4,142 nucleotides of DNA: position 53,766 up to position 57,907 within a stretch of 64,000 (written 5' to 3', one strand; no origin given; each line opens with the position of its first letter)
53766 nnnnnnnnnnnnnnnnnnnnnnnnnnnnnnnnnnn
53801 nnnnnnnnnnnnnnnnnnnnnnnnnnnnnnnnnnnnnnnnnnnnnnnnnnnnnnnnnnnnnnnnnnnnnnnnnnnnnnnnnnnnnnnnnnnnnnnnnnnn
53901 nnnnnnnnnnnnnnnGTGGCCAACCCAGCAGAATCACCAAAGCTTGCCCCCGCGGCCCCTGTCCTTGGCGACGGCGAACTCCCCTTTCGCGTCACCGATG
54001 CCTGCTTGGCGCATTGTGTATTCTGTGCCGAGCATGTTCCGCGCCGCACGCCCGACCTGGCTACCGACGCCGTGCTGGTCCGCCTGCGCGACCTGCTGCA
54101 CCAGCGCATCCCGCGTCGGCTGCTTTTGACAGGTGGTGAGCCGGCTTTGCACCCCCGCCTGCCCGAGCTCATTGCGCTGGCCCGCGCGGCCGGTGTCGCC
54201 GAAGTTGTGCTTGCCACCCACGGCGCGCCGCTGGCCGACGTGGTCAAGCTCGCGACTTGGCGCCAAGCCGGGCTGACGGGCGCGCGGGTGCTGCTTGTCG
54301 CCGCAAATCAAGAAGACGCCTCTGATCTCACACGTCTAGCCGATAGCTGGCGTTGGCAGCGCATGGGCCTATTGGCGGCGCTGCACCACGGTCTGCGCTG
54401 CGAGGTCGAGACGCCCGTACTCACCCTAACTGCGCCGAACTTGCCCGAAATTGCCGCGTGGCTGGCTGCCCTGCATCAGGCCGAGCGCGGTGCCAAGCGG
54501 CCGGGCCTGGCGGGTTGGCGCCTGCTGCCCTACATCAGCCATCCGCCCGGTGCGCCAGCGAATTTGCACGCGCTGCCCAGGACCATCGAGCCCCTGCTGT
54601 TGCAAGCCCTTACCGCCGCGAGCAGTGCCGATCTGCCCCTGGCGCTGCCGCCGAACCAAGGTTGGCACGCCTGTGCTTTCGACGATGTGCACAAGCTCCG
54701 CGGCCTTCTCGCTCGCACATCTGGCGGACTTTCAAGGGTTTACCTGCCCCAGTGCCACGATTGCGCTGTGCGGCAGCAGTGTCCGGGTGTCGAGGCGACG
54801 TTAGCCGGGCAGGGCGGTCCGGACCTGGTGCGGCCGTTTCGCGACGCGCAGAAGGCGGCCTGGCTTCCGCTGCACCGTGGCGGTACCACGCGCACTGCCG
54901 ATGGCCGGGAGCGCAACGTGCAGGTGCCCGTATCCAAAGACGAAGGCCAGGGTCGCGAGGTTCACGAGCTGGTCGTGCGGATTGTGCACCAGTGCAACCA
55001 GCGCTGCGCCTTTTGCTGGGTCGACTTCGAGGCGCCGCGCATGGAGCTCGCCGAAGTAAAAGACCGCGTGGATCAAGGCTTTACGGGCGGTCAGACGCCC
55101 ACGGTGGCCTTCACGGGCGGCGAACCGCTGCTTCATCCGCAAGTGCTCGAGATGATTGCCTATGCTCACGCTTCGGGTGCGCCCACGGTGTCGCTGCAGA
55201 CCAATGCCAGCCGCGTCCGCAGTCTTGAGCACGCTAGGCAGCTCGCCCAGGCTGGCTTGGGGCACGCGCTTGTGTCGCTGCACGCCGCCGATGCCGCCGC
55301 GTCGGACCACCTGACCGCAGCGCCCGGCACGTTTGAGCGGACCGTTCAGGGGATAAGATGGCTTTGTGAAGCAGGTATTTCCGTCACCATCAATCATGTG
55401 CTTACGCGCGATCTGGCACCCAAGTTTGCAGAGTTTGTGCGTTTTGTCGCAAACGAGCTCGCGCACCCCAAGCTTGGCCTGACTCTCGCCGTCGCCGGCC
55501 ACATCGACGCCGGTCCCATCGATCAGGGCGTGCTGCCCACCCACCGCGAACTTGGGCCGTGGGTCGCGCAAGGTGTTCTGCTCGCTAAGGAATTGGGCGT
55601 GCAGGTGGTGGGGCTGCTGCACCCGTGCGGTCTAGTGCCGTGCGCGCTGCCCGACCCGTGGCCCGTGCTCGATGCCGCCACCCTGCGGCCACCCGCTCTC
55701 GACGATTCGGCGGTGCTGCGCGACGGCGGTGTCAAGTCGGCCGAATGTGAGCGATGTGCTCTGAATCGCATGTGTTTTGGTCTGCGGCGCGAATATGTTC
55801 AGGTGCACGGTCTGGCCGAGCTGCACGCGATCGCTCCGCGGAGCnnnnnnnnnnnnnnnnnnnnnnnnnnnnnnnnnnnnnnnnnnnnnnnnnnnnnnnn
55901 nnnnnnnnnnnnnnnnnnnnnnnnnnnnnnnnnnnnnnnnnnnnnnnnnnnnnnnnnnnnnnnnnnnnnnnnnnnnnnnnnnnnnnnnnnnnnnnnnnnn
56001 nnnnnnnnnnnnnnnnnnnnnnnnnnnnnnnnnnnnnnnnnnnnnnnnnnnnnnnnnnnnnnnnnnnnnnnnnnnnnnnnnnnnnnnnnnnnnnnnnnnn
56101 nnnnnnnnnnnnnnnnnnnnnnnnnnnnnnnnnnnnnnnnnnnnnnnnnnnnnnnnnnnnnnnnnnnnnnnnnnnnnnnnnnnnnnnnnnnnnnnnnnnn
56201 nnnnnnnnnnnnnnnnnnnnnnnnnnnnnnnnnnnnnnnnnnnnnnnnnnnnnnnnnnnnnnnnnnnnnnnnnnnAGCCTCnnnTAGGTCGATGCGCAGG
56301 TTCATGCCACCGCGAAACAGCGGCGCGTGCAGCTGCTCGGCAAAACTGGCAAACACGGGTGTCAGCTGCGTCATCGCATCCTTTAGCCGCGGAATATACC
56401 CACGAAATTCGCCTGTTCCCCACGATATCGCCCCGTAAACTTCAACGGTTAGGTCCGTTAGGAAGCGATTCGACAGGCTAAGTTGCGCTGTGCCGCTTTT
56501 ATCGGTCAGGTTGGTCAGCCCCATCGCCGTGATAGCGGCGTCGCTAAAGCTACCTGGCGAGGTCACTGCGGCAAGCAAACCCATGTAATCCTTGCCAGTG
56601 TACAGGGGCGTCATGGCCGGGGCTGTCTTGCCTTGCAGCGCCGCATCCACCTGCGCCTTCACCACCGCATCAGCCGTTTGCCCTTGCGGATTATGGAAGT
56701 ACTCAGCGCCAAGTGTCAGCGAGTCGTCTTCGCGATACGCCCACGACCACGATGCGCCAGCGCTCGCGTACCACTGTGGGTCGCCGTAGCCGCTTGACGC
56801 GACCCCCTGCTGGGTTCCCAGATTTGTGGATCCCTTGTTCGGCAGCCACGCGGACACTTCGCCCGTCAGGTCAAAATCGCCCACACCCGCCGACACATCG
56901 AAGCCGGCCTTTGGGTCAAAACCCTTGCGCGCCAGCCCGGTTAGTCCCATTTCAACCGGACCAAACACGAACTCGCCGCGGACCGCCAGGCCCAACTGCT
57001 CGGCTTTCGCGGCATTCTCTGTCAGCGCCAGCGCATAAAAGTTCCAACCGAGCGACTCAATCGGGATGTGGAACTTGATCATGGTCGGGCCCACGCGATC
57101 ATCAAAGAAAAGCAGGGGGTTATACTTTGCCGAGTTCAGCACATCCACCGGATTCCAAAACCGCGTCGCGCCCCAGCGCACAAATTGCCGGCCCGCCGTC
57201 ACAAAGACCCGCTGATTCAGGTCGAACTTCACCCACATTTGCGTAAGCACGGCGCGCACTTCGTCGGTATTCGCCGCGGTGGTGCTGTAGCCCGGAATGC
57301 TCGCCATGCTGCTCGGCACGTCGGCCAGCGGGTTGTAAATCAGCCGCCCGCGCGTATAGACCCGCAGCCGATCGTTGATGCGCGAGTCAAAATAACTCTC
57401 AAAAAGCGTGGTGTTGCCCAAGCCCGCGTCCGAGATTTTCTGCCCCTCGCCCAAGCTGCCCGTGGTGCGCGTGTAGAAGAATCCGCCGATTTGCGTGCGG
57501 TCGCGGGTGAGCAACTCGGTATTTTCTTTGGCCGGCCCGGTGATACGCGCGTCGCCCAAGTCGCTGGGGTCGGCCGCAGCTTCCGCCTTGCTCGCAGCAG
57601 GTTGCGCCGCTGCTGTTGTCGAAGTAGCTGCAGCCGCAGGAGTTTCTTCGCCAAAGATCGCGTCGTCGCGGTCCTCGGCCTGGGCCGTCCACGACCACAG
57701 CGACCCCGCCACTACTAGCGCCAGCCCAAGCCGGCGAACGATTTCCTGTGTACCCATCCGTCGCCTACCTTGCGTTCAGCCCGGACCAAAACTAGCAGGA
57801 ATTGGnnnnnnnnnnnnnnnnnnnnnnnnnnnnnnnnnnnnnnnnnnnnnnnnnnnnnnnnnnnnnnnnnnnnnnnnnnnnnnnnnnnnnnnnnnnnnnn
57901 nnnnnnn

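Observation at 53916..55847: Di-domain radical SAM protein (two complete Cx3Cx2C + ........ cores in one polypeptide) beside the tRNA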

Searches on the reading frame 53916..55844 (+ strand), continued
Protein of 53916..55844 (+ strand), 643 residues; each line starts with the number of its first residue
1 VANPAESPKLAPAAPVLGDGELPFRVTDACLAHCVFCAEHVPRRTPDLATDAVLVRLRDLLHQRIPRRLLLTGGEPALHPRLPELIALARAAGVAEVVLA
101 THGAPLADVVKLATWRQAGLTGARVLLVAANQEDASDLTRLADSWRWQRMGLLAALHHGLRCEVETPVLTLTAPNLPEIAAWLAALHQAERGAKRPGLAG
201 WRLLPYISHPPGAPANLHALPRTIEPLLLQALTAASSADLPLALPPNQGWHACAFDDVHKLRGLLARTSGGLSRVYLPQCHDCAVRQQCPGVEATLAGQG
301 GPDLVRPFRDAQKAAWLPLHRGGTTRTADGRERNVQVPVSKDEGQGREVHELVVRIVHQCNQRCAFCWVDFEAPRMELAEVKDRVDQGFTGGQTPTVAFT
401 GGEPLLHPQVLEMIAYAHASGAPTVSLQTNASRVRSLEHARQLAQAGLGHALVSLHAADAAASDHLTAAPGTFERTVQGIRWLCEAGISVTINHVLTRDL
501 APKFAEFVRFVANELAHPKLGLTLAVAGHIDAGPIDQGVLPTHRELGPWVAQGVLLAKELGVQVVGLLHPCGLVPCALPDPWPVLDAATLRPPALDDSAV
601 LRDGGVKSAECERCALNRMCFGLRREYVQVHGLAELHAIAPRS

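Call 83: search_solved_structures(query=A1, max_evalue=0.00001)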
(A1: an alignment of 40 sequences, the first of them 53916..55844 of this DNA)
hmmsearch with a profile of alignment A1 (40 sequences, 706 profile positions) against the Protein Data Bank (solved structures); distinct sequences matched with E-value up to 0.00001: 26.
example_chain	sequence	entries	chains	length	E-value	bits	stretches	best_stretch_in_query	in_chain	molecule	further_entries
7vob_C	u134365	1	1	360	4e-26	94.4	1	8-188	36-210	Cytosylglucuronate decarboxylase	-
7voc_C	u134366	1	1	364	4.1e-26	94.4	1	8-188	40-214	Cytosylglucuronate decarboxylase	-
7tol_A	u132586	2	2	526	1.3e-21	79.6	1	10-191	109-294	glycerol dibiphytanyl glycerol tetraether - macrocyclic archaeol synthase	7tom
8wm2_A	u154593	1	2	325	2.9e-21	78.3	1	11-213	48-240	Fe-S radical SAM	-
1tv7_A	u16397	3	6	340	5.1e-21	77.5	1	10-162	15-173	Molybdenum cofactor biosynthesis protein A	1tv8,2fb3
2fb2_A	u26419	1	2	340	6.3e-21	77.2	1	10-162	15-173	Molybdenum cofactor biosynthesis protein A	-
6c8v_A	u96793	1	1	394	6.4e-19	70.6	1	15-219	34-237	Coenzyme PQQ synthesis protein E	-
6efn_A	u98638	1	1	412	5.1e-18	67.6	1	11-175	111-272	Sporulation killing factor maturation protein SkfB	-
8hzv_A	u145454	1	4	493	4.7e-13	51.2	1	18-216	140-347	Radical S-Adenosyl-L-methionine Enzyme DesII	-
8hzy_A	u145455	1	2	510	5.1e-13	51.1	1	18-216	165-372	DesII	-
7wzv_A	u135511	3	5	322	7e-11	44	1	13-103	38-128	4Fe-4S cluster-binding domain-containing protein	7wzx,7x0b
9dfu_A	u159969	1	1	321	1.6e-08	36.2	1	16-414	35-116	Radical SAM core domain-containing protein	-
9dfn_A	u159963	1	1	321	1.8e-08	36.1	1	16-99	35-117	Radical SAM core domain-containing protein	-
6b4c_A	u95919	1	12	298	1.9e-08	36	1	16-192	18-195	Viperin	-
9dgw_A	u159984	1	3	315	2.2e-08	35.8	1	16-192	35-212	Radical SAM core domain-containing protein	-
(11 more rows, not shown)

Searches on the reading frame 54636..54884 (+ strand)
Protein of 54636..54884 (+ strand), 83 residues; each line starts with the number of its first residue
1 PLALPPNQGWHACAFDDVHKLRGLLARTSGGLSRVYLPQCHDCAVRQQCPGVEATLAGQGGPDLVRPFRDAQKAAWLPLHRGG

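Call 33: search_protein_families(library=ncbifam, proteins=[window:54636-54884:+], max_evalue=10)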
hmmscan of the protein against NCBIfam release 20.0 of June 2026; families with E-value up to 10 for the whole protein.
seq(83 aa): 1 family
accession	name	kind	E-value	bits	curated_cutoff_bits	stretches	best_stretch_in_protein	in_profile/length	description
TIGR03977.1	rSAM_pair_HxsC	equivalog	0.044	12.7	267.9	1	32-52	268-288/292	His-Xaa-Ser system radical SAM maturase HxsC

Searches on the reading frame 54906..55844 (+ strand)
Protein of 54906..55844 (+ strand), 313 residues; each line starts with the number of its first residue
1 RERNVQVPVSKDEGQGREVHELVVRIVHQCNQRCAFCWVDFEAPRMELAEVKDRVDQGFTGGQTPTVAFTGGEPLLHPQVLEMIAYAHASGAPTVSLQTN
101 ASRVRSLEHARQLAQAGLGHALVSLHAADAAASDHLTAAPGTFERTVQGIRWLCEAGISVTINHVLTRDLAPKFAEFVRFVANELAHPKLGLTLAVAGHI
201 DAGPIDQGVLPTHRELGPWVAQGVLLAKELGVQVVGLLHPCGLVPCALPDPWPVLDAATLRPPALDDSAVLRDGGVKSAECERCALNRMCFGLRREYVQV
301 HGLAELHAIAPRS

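Call 84: search_protein_families(library=pfam, proteins=[window:54906-55844:+], max_evalue=0.1)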
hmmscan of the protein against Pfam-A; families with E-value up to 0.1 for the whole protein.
window:54906-55844:+ (313 aa): 5 families
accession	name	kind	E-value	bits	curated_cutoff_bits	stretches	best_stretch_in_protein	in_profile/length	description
PF04055.27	Radical_SAM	-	2.4e-22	80.3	29.5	1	26-178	3-163/166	Radical SAM superfamily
PF19238.5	Radical_SAM_2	-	5.3e-05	23.4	26.7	1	11-46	3-38/151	Radical SAM-like domain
PF22279.1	DGF-1_N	-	0.0058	17.4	28.1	0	89-154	28-93/105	DGF-1 N-terminal domain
PF03466.25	LysR_substrate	-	0.0084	15.9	28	1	100-141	132-174/209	LysR substrate binding domain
PF13353.11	Fer4_12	-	0.047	14.4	22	1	24-89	9-79/137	4Fe-4S single cluster domain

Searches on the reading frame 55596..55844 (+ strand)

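Call 33: search_protein_families(library=ncbifam, proteins=[window:55596-55844:+], max_evalue=10)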
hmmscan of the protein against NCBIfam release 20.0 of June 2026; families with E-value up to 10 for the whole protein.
seq(83 aa): 1 family
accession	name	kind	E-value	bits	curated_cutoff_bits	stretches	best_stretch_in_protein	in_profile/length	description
NF038332.1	rSAM_rare_HxsC4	exception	0.032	13.4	500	1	46-78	302-334/335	radical SAM protein HxsC4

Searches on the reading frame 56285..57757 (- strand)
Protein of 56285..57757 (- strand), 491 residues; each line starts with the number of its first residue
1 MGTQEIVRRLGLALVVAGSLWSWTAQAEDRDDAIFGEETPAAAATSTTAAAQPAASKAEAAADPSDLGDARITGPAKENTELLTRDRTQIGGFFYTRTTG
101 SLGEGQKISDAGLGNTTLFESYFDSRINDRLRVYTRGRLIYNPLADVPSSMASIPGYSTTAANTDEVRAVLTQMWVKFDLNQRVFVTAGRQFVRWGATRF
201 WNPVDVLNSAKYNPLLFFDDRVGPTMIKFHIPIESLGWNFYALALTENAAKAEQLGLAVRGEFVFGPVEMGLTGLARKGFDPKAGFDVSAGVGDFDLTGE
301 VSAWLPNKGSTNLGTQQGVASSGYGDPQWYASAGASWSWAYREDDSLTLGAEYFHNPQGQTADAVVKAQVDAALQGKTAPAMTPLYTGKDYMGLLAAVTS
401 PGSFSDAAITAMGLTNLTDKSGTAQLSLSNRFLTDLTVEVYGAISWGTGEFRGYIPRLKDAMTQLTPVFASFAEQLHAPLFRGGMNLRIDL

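Call 27: search_protein_families(library=pfam, proteins=[window:56285-57757:-], max_evalue=0.1)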
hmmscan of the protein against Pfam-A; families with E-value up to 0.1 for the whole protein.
window:56285-57757:- (491 aa): 1 family
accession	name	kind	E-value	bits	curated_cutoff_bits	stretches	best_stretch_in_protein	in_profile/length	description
PF07396.17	Porin_O_P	-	0.036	13.8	20.9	0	163-241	61-142/370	Phosphate-selective porin O and P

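Call 81: search_protein_families(library=padloc, proteins=[window:56285-57757:-], max_evalue=0.01)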
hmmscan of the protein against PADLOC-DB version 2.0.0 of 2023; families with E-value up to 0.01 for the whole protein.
window:56285-57757:- (491 aa): 0 families
